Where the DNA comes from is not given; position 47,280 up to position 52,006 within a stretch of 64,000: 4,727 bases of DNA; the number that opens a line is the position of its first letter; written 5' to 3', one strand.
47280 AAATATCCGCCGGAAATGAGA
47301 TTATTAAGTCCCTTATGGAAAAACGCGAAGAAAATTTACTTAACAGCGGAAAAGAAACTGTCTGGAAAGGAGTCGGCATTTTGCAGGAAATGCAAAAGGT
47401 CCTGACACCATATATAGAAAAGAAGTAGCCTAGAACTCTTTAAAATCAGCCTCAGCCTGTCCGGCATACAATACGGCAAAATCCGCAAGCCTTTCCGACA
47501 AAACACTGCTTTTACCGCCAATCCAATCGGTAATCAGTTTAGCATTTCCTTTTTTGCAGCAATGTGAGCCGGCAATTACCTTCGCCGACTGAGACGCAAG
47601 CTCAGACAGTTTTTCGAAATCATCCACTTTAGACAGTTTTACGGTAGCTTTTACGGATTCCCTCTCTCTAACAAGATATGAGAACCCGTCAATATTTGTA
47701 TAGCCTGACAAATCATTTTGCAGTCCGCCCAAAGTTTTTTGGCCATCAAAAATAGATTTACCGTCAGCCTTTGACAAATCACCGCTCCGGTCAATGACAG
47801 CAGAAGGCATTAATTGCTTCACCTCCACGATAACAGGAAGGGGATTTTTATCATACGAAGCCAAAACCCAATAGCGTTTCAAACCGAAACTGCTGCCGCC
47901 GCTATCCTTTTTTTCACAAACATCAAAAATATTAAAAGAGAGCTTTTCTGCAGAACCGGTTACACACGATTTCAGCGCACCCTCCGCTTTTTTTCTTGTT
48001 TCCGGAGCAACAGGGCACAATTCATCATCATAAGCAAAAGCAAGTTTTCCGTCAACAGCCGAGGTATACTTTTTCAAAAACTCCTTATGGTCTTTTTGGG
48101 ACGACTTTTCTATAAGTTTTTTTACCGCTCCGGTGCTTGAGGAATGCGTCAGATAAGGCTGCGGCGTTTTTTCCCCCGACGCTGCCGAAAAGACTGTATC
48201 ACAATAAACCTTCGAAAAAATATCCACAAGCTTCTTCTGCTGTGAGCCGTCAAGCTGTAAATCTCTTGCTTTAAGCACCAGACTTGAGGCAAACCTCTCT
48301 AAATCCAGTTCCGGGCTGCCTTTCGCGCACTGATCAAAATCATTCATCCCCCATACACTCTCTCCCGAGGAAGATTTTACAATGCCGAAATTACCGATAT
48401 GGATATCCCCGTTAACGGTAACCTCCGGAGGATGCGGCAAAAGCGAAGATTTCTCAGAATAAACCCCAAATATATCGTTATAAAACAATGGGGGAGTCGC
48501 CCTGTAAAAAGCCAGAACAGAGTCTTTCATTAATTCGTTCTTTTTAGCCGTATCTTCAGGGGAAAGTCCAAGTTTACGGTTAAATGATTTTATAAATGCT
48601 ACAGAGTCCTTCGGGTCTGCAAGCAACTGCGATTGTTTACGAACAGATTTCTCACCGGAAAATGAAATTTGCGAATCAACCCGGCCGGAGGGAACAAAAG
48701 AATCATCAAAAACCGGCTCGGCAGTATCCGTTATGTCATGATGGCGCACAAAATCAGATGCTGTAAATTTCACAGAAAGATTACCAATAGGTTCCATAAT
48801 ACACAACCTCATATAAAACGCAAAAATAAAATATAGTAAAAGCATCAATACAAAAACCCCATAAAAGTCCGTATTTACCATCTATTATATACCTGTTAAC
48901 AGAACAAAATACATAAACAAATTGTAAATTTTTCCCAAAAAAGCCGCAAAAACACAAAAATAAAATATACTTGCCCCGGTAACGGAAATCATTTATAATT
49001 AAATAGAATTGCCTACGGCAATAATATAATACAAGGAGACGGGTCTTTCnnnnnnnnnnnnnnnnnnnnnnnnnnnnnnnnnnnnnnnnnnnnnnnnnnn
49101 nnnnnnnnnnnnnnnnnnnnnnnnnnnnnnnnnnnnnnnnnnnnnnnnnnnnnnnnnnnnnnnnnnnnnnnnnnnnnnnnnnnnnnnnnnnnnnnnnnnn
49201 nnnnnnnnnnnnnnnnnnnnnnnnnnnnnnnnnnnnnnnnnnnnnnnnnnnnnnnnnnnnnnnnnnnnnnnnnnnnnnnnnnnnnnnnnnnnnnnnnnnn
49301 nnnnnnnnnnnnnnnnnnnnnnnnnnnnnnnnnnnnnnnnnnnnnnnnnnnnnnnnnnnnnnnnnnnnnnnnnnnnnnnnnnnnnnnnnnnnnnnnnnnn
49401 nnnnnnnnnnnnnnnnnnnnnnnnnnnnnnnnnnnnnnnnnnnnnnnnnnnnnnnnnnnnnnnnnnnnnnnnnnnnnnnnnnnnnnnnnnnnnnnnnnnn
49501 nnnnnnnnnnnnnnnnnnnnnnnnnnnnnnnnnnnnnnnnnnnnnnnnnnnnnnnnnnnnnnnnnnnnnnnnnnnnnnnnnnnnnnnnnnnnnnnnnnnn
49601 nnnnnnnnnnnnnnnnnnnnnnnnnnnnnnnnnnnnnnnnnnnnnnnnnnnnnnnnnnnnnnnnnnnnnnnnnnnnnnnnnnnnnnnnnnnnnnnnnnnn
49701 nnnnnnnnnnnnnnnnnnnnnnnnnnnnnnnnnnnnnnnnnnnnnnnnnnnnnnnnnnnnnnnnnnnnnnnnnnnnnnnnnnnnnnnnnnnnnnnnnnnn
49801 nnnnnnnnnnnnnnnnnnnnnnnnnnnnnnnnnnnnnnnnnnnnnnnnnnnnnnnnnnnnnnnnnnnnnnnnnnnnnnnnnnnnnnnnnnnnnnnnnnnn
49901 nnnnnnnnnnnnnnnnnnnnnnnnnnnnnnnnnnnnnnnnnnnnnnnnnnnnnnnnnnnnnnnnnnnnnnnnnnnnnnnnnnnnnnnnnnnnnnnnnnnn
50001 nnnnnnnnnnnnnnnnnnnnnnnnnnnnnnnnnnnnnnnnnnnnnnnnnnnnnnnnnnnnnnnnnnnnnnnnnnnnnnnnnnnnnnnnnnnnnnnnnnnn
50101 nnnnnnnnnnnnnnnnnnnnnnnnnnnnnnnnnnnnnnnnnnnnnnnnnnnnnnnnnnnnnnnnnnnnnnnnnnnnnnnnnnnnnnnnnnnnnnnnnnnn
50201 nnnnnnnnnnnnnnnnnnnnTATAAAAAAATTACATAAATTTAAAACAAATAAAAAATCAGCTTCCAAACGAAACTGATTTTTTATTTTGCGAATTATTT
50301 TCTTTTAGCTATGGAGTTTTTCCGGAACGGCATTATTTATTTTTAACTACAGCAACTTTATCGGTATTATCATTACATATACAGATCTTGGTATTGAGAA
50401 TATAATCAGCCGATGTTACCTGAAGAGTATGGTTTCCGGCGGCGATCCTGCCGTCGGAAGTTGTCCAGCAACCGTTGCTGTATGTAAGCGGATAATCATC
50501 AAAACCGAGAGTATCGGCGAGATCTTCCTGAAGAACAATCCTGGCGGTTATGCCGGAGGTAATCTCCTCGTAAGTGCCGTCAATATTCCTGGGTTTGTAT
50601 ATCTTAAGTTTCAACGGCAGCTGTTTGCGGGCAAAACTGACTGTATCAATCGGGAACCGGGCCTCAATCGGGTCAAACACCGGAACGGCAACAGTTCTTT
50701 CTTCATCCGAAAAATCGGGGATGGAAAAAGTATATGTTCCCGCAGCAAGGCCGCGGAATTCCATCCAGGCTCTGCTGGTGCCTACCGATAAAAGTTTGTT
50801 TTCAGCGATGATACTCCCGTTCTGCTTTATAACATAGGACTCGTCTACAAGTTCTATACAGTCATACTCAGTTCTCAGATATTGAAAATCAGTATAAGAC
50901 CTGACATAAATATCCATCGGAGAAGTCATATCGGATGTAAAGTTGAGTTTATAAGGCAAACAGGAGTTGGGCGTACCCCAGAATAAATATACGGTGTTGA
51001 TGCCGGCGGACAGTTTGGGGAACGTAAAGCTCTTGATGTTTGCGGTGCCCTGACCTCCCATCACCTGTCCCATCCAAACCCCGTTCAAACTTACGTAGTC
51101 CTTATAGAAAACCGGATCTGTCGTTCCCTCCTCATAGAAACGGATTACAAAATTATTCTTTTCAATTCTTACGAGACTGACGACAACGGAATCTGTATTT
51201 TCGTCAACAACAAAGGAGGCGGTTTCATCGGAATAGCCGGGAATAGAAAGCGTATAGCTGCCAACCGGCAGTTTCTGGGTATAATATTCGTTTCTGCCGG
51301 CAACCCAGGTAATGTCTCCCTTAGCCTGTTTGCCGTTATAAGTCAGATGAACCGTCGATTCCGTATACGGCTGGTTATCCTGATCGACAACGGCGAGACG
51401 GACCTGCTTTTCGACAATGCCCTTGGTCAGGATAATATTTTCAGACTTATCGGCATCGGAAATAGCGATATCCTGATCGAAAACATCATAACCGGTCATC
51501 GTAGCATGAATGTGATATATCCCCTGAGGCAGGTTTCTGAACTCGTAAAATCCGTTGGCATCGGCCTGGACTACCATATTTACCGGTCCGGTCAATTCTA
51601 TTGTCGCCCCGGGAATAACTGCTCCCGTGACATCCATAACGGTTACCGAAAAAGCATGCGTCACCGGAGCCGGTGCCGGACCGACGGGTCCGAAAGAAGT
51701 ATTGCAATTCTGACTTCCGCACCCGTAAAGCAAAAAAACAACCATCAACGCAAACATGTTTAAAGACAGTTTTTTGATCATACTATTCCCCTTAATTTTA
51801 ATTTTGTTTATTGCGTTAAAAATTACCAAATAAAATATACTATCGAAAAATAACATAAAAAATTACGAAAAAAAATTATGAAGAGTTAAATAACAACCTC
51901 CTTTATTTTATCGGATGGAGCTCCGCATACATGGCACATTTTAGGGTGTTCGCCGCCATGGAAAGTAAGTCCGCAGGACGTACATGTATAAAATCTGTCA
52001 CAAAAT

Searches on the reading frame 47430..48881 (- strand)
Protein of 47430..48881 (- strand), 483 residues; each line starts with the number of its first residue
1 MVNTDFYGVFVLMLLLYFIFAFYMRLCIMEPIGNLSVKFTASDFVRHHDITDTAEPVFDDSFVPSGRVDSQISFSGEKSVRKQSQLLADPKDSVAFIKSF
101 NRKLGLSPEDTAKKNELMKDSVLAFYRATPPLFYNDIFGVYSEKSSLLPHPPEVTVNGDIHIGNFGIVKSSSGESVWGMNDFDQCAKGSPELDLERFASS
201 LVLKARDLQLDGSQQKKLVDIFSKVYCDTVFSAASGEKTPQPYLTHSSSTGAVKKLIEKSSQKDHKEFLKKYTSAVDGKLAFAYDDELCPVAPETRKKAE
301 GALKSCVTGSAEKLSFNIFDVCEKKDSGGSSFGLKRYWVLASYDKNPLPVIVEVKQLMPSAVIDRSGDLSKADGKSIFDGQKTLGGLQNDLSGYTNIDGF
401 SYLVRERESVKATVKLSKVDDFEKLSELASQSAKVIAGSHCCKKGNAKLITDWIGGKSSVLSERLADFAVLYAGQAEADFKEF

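Call 100: search_protein_families(library=pfam, proteins=[window:47430-48881:-], max_evalue=0.001)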
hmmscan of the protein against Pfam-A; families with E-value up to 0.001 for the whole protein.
window:47430-48881:- (483 aa): 1 family
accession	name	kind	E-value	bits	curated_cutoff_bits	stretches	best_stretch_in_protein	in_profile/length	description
PF10009.15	DUF2252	-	3.2e-60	204.7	22.3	1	108-483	3-389/392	Uncharacterized protein conserved in bacteria (DUF2252)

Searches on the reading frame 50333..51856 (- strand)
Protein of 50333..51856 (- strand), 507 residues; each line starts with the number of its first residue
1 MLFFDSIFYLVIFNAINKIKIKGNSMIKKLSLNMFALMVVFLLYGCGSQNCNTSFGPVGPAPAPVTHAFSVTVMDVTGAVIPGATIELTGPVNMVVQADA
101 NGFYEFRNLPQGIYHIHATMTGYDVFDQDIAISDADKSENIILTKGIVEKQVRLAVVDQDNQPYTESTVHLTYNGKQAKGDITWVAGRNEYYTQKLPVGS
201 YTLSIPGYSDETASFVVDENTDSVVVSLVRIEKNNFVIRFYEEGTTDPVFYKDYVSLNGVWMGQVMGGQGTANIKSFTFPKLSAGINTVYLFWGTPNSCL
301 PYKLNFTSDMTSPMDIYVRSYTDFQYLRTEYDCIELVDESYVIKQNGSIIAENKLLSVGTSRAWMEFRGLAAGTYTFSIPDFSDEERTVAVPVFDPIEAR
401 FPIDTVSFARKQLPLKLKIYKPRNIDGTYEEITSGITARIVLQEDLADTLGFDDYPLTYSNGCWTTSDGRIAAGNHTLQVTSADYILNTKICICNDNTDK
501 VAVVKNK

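Call 100: search_protein_families(library=pfam, proteins=[window:50333-51856:-], max_evalue=0.001)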
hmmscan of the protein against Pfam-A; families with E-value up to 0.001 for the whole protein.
window:50333-51856:- (507 aa): 5 families
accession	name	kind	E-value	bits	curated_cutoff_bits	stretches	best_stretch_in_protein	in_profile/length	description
PF13620.12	CarboxypepD_reg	-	5.5e-18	65.5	32.3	1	70-137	3-74/82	Carboxypeptidase regulatory-like domain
PF13715.12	CarbopepD_reg_2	-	5.1e-09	36.5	32.2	1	72-144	4-77/88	CarboxypepD_reg-like domain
PF17210.9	SdrD_B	-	1.1e-05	26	29.7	1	78-141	21-88/112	SdrD B-like domain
PF17802.7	SpaA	-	0.00012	22.6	23.1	0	75-134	9-78/91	Prealbumin-like fold domain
PF02369.22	Big_1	-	0.00055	20.4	34.9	0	67-105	19-63/93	Bacterial Ig-like domain (group 1)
